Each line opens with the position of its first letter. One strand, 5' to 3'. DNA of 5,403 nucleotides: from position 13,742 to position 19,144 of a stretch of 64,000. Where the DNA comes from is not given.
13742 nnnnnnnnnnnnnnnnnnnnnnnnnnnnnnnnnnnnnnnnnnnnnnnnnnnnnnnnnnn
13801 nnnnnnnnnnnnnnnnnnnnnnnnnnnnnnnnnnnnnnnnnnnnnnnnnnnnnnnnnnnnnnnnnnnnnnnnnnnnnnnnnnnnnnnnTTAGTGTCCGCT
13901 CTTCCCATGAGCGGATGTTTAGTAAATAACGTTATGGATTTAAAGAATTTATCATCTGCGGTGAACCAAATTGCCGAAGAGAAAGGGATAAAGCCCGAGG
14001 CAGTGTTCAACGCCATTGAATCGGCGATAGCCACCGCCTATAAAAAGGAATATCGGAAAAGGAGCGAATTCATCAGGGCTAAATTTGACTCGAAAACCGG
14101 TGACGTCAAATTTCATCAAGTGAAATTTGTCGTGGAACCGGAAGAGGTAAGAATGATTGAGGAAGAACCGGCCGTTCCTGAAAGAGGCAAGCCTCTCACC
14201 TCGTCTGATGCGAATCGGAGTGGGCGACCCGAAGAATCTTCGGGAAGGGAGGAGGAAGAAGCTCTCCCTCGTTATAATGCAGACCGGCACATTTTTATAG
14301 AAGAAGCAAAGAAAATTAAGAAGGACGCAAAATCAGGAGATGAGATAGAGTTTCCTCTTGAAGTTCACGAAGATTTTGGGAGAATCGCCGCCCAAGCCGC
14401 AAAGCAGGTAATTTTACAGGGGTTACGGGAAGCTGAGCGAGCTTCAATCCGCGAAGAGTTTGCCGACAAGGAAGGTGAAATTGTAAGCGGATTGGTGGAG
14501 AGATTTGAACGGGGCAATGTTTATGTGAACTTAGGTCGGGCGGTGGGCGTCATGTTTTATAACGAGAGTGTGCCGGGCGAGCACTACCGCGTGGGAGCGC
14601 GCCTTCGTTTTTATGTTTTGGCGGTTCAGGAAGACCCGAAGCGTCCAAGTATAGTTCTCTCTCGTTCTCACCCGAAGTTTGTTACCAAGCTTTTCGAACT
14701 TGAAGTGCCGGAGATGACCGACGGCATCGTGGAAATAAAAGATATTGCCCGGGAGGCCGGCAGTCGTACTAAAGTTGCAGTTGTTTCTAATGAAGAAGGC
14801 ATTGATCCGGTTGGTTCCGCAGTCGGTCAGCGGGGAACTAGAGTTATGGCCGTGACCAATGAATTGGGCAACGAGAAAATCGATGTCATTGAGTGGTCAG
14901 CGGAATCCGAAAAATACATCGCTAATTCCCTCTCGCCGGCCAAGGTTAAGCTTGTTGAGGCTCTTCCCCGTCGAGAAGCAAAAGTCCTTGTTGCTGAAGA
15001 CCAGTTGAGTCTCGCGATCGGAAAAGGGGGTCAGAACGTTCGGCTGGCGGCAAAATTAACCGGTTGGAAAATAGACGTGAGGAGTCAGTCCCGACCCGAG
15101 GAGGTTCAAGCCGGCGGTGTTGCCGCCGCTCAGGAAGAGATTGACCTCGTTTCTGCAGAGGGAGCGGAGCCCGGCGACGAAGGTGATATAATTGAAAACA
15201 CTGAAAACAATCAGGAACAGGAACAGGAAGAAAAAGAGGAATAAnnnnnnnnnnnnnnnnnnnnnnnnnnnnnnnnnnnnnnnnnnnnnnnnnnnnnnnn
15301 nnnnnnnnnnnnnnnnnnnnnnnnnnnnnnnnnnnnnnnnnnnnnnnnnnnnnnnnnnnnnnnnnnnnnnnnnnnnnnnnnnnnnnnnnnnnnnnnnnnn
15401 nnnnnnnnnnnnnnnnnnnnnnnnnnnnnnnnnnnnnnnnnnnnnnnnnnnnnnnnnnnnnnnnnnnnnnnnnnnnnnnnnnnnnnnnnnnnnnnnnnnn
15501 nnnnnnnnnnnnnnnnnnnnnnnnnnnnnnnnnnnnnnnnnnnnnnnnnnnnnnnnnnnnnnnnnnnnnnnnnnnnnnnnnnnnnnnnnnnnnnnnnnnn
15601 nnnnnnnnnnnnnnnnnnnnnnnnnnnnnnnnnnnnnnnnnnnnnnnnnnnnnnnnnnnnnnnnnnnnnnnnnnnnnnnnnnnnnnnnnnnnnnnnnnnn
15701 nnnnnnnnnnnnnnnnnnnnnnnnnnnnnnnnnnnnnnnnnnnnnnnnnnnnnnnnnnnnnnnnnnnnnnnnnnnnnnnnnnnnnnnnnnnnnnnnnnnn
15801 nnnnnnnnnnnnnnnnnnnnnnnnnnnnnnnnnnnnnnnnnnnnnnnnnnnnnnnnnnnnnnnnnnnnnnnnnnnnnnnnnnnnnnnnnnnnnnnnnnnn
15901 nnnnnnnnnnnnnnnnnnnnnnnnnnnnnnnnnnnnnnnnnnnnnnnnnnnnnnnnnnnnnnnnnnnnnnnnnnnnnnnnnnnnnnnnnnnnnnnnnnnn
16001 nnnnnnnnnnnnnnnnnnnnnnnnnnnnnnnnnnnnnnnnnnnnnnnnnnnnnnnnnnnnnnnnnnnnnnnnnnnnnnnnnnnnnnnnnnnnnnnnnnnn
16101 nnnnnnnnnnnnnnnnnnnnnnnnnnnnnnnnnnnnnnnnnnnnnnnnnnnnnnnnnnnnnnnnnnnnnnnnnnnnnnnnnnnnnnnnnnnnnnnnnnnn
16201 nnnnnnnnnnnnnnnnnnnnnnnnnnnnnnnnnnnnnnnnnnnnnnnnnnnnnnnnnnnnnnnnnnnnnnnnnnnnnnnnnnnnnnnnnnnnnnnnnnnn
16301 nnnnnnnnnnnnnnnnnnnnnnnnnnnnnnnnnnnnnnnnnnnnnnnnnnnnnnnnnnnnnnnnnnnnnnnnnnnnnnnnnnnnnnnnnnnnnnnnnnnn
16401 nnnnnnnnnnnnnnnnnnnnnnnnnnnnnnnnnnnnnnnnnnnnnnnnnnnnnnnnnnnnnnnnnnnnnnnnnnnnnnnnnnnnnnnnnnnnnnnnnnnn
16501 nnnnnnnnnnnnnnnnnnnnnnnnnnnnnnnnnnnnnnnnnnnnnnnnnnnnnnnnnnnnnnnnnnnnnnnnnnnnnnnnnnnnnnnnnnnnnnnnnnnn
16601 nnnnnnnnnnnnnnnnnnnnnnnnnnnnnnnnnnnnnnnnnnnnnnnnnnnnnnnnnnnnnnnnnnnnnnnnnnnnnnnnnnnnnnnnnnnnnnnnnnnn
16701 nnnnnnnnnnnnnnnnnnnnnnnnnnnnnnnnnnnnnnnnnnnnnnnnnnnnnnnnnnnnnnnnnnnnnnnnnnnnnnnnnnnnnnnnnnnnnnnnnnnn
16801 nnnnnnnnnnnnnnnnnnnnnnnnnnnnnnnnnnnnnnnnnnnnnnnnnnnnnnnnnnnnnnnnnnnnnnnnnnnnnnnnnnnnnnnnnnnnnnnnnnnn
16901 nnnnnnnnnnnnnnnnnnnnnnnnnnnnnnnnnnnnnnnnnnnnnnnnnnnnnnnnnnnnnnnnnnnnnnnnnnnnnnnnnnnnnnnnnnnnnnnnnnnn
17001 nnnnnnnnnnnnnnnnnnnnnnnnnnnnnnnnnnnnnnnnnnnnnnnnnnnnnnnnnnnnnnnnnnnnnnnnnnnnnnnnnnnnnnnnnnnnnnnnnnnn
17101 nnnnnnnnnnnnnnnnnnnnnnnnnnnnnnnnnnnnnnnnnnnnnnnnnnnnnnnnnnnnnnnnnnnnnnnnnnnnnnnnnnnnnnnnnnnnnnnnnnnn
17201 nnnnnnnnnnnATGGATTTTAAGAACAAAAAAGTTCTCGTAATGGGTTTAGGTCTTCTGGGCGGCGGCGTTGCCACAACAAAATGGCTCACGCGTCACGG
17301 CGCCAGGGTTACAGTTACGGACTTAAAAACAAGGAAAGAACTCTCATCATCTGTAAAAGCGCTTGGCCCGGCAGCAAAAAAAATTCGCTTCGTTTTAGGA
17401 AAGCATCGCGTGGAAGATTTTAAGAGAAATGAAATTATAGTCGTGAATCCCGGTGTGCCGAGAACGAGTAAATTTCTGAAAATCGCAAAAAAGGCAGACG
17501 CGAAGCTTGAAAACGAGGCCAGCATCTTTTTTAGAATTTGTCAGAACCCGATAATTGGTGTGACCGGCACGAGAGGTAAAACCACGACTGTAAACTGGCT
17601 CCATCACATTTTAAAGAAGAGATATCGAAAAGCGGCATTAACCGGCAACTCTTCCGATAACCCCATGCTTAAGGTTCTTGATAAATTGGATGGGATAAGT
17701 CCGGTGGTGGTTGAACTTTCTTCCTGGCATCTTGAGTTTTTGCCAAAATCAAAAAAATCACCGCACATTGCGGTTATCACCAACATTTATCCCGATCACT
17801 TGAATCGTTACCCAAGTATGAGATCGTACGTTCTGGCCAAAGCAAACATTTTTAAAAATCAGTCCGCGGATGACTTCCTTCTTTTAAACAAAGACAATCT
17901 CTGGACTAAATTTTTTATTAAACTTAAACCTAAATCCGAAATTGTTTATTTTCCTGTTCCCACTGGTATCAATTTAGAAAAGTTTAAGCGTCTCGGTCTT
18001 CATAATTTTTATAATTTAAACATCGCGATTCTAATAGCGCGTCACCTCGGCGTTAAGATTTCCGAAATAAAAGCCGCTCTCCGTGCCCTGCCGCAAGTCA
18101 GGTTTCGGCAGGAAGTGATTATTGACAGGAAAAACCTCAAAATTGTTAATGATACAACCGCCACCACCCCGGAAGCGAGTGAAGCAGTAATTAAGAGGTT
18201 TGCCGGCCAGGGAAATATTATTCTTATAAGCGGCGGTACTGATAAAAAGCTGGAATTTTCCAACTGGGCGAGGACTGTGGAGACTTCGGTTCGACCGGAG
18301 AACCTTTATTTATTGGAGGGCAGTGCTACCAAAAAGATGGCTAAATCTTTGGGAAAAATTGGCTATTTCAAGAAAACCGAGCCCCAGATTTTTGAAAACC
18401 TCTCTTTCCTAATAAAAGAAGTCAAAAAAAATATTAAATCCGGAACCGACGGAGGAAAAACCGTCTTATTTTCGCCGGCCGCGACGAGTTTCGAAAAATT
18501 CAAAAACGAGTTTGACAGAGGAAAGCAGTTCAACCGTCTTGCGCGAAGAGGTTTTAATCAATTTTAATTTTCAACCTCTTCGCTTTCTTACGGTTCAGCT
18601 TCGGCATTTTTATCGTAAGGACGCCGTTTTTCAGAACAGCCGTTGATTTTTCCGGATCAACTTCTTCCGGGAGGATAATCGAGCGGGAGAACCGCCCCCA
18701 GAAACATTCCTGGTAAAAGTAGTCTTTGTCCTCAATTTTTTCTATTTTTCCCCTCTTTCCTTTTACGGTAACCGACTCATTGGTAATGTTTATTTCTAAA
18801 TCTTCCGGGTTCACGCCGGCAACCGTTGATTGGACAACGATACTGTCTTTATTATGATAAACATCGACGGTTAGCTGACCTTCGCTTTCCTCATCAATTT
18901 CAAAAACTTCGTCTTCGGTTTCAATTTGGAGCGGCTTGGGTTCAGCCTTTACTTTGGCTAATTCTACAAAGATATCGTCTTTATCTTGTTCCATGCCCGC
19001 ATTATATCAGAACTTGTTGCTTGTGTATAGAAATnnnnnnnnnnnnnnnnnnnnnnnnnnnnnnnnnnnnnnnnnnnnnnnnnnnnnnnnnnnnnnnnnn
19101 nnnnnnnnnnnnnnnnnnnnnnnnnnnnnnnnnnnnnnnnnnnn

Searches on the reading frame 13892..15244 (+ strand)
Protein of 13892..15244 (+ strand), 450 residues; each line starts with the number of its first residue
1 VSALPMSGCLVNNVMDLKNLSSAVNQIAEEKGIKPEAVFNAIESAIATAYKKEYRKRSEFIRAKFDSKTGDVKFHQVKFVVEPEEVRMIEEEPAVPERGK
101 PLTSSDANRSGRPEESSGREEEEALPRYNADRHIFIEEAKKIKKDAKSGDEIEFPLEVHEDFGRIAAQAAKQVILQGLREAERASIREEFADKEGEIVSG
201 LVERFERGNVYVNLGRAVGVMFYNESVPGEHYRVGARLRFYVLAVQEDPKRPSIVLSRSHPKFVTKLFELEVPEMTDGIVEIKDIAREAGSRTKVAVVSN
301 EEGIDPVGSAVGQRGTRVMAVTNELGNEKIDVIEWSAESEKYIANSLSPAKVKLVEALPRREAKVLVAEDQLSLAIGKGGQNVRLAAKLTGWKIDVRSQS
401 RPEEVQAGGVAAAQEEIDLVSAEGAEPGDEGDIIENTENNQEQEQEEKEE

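Call 9: search_protein_families(library=pfam, proteins=[window:13892-15244:+], max_evalue=0.0001)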
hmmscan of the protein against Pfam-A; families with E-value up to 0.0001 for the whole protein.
window:13892-15244:+ (450 aa): 2 families
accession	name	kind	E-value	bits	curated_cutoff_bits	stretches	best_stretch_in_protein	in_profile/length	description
PF08529.16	NusA_N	-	2.4e-30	105.6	23.8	1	20-183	2-118/119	NusA N-terminal domain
PF13184.12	KH_5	-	8.5e-26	90.3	27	1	289-356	1-68/69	NusA-like KH domain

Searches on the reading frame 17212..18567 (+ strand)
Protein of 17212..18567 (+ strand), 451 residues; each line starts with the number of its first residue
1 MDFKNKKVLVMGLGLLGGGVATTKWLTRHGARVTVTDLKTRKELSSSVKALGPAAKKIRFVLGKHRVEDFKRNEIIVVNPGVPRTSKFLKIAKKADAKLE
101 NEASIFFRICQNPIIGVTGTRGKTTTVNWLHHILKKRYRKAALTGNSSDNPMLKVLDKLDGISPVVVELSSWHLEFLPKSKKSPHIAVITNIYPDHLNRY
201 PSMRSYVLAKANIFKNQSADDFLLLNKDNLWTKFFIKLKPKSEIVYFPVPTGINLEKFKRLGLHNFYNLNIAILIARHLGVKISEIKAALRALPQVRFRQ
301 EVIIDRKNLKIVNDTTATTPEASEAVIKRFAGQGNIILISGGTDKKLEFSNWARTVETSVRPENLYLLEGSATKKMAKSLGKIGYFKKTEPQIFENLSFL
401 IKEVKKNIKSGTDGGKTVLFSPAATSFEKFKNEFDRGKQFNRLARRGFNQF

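Call 9: search_protein_families(library=pfam, proteins=[window:17212-18567:+], max_evalue=0.0001)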
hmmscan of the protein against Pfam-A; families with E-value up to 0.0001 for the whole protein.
window:17212-18567:+ (451 aa): 2 families
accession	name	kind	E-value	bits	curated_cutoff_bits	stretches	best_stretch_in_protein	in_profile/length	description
PF08245.18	Mur_ligase_M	-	2.1e-25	90.3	24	1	117-243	1-139/200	Mur ligase middle domain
PF21799.2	MurD-like_N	-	8.5e-10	39.2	27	1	6-97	1-84/88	Mur ligase MurD-like, N-terminal domain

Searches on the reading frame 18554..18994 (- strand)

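Call 9: search_protein_families(library=pfam, proteins=[window:18554-18994:-], max_evalue=0.0001)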
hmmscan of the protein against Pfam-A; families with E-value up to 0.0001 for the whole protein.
window:18554-18994:- (146 aa): 2 families
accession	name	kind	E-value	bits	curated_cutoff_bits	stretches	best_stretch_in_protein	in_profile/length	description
PF00011.27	HSP20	-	3.2e-21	75.8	20.8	1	46-145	3-101/102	Hsp20/alpha crystallin family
PF04969.22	CS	-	2.6e-06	28.8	21.3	1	49-132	9-78/78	CS domain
